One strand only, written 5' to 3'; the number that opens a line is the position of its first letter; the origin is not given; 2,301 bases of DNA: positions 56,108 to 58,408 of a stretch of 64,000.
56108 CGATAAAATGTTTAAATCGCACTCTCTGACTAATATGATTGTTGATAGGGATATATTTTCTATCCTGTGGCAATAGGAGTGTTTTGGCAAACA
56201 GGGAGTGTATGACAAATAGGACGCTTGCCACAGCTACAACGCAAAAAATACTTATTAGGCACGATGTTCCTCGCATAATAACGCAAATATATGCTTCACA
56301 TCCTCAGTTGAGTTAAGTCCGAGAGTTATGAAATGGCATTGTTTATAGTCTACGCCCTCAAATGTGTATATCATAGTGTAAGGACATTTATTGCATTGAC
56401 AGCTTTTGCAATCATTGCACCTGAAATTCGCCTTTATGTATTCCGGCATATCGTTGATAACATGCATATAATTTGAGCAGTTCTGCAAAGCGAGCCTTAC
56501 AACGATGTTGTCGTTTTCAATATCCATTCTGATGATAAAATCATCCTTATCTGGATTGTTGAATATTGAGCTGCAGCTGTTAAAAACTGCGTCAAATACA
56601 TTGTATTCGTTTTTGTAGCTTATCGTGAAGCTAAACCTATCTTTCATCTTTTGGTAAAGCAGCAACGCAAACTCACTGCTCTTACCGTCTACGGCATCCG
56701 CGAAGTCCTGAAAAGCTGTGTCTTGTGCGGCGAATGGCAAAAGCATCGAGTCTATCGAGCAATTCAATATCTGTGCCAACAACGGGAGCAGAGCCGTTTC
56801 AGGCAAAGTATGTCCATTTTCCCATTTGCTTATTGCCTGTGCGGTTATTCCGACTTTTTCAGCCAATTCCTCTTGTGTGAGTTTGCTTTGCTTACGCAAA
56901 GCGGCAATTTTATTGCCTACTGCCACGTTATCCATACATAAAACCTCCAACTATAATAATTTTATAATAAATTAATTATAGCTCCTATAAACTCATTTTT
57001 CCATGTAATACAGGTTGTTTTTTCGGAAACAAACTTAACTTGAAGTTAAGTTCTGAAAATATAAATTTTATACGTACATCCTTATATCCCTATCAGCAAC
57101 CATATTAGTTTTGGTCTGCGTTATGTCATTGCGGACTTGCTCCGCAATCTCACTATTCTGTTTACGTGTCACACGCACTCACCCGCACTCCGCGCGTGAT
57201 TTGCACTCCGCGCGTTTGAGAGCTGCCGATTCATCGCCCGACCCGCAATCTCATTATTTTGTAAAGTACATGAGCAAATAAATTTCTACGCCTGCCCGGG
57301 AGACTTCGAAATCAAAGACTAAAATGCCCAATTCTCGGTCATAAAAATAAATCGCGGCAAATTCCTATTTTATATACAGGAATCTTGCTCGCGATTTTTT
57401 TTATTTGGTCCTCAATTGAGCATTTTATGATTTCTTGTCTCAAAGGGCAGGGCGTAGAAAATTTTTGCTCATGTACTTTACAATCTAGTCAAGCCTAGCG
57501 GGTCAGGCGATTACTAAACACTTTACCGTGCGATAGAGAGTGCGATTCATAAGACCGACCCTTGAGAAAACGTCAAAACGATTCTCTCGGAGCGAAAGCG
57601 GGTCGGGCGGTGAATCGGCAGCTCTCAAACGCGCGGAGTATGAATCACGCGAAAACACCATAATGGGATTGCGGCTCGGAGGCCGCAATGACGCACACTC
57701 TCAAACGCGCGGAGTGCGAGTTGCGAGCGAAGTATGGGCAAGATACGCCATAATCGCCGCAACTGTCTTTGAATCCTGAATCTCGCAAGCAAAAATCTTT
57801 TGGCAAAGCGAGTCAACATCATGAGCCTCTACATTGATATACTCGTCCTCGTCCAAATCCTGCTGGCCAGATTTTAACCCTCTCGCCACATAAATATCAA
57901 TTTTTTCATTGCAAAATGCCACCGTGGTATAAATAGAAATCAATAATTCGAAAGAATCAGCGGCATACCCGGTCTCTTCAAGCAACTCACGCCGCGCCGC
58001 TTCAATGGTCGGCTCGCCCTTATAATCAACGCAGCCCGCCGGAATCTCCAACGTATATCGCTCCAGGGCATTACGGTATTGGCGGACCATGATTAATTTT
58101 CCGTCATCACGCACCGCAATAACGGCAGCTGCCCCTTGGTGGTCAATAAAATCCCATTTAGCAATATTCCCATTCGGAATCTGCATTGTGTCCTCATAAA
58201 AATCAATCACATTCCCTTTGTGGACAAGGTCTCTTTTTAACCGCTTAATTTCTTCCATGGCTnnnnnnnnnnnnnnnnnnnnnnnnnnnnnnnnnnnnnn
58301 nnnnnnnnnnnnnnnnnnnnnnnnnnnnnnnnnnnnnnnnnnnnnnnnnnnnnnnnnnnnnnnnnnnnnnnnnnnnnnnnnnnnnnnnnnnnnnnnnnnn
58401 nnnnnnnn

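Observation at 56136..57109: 27-bp inverted repeats bracket a 974-bp cassette carrying an XRE / Cys-rich regulator, inserted between spoIIM and the NUDIX gene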

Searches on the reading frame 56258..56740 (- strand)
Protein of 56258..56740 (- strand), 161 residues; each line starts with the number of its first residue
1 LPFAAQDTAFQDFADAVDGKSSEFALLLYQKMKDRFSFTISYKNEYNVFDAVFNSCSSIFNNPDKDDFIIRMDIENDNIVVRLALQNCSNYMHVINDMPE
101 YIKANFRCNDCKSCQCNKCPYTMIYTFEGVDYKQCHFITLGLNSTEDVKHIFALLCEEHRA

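Call 47: search_protein_families(library=pfam, proteins=[window:56258-56740:-], max_evalue=10)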
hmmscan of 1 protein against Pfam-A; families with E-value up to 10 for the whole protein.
seq(161 aa): 0 families

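Call 70: predict_structure(alignment_id=A4)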
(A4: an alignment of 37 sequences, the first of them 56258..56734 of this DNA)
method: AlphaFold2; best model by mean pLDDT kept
length: 159 residues; sequences in the alignment: 37
mean_pLDDT: 90.3   pTM: 0.86
mean pLDDT of the five models: 90.3, 88.7, 86.2, 83.7, 83.1
residues with pLDDT >= 90: 110; 70-90: 43; 50-70: 6; < 50: 0
segments of 3 or more residues with pLDDT < 50: none
pLDDT, mean of each block of 10 residues (from residue 1): 88 90 97 94 81 91 89 93 94 97 89 66 94 91 97 93
secondary structure, 60 per line:
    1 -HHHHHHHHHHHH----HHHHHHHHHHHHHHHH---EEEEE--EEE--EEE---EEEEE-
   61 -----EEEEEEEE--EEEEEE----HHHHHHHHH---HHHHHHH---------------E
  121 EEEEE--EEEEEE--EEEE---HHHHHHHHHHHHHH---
elements in order: H2-13 H18-33 E37-41 E44-46 E49-51 E55-59 E66-73 E76-81 H86-94 H98-104 E120-125 E128-133 E136-139 H143-156

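Call 72: fold_search(model_id=the predicted structure, library=pdb)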
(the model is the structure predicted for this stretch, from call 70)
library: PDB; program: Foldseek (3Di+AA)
matches with E <= 10: 290; with E <= 0.001: 0
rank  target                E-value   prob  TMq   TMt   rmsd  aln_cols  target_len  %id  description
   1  7ena_q                3.2e-01  0.20  0.30  0.12   9.1       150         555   12  TFIID-based PIC-Mediator holo-complex in pre-assembled state (pre-hPIC-MED) (released 2021-05-26)
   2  1s28_A                3.4e-01  0.30  0.35  0.41  10.3       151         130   12  Crystal Structure of AvrPphF ORF1, the Chaperone for the Type III Effector AvrPphF ORF2 from P. syringae (released 2004-09-14)
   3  9om8_A                3.6e-01  0.05  0.15  0.10  16.5       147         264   11  Crystal structure of PprA S-F filament from Deinococcus radiodurans (released 2025-05-28)
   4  7enc_q                4.1e-01  0.18  0.30  0.12   9.1       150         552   12  TFIID-based PIC-Mediator holo-complex in fully-assembled state (hPIC-MED) (released 2021-05-26)
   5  5ieo                  5.5e-01  0.08  0.15  0.19   9.0        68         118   20  Structure of CDL2.3a, a computationally designed Vitamin-D3 binder (released 2017-03-01)
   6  5iep                  8.3e-01  0.08  0.16  0.19   8.9        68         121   20  Structure of CDL2.3b, a computationally designed Vitamin-D3 binder (released 2017-03-01)
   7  9om8_C                1.0e+00  0.03  0.15  0.11  16.5       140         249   11  Crystal structure of PprA S-F filament from Deinococcus radiodurans (released 2025-05-28)
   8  2fki_MODEL_1_A        1.1e+00  0.44  0.42  0.54   6.2       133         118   10  NMR Structure of Protein yjbR from Escherichia coli; Northeast Structural Genomics Consortium Target ER226 (released 2006-02-28)
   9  5ien_A                1.4e+00  0.05  0.16  0.19  12.5        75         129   21  Structure of CDL2.2, a computationally designed Vitamin-D3 binder (released 2017-03-01)
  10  5ien_B                1.5e+00  0.04  0.15  0.18   9.8        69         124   20  Structure of CDL2.2, a computationally designed Vitamin-D3 binder (released 2017-03-01)
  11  9gzj_B                1.5e+00  0.04  0.15  0.06  12.9       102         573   16  Crystal structure of the L. monocytogenes RmlT in complex with 3-RboP-(CH2)6NH2 (released 2024-12-18)
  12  8bz4_B                1.5e+00  0.04  0.15  0.06  12.9       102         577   16  Crystal structure of the apo form of the L. monocytogenes RmlT (released 2023-12-27)
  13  9yup_D                1.5e+00  0.02  0.16  0.11  16.0       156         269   10  Crystal structure of PprA S-F-S tetramer from Deinococcus radiodurans (released 2025-10-29)
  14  5fyw_U                1.7e+00  0.05  0.14  0.21  14.0        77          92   14  Transcription initiation complex structures elucidate DNA opening (OC) (released 2016-05-18)
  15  9yup_A                1.7e+00  0.02  0.15  0.10  15.8       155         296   10  Crystal structure of PprA S-F-S tetramer from Deinococcus radiodurans (released 2025-10-29)
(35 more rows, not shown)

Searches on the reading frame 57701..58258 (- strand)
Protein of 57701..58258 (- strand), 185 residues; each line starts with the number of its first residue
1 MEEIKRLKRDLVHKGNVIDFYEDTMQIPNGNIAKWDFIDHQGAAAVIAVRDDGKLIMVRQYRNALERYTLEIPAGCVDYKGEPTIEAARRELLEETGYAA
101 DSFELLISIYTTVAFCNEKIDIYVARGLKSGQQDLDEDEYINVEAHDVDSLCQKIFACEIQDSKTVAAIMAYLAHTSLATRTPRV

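Call 6: search_protein_families(library=pfam, proteins=[window:57701-58258:-], max_evalue=0.01)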
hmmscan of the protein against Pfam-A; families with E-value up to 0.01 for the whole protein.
window:57701-58258:- (185 aa): 1 family
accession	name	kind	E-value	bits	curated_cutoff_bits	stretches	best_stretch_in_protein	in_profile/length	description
PF00293.34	NUDIX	-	1.2e-13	51.6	21.1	1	40-153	2-119/134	NUDIX domain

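Call 13: find_encoding_contigs(protein=window:57701-58258:-, flank=6000, max_places=8)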
Protein window:57701-58258:- (185 aa): 1 contig read that carries it; 1 place shown.
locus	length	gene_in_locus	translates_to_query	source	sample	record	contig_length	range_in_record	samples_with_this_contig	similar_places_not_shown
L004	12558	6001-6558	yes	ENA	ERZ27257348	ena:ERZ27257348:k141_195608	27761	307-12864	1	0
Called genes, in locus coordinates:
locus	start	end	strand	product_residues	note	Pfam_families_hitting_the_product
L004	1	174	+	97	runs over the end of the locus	-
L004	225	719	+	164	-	-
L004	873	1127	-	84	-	PF04994:TfoX_C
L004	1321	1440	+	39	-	-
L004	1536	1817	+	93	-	-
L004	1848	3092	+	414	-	PF00070:Pyr_redox (faint), PF01134:GIDA (faint), PF01262:AlaDh_PNT_C (weak), PF03486:HI0933_like, PF07992:Pyr_redox_2 (weak), PF12831:FAD_oxidored (weak), PF13450:NAD_binding_8 (weak), PF22780:HI0933_like_1st, +1 more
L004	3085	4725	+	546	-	PF28550:DUF8436, PF01266:DAO (faint), PF01494:FAD_binding_3 (faint), PF03486:HI0933_like (faint), PF13738:Pyr_redox_3 (faint), PF07992:Pyr_redox_2 (weak), PF21688:FAD-depend_C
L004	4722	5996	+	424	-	PF12897:Asp_aminotransf, PF00155:Aminotran_1_2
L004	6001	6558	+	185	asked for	PF00293:NUDIX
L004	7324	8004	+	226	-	PF12844:HTH_19, PF13560:HTH_31, PF15731:MqsA_antitoxin (faint), PF01381:HTH_3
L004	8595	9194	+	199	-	PF01944:SpoIIM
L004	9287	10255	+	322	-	PF13102:Phage_int_SAM_5 (faint), PF02899:Phage_int_SAM_1, PF00589:Phage_integrase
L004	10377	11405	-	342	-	PF00793:DAHP_synth_1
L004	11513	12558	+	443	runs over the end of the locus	PF00275:EPSP_synthase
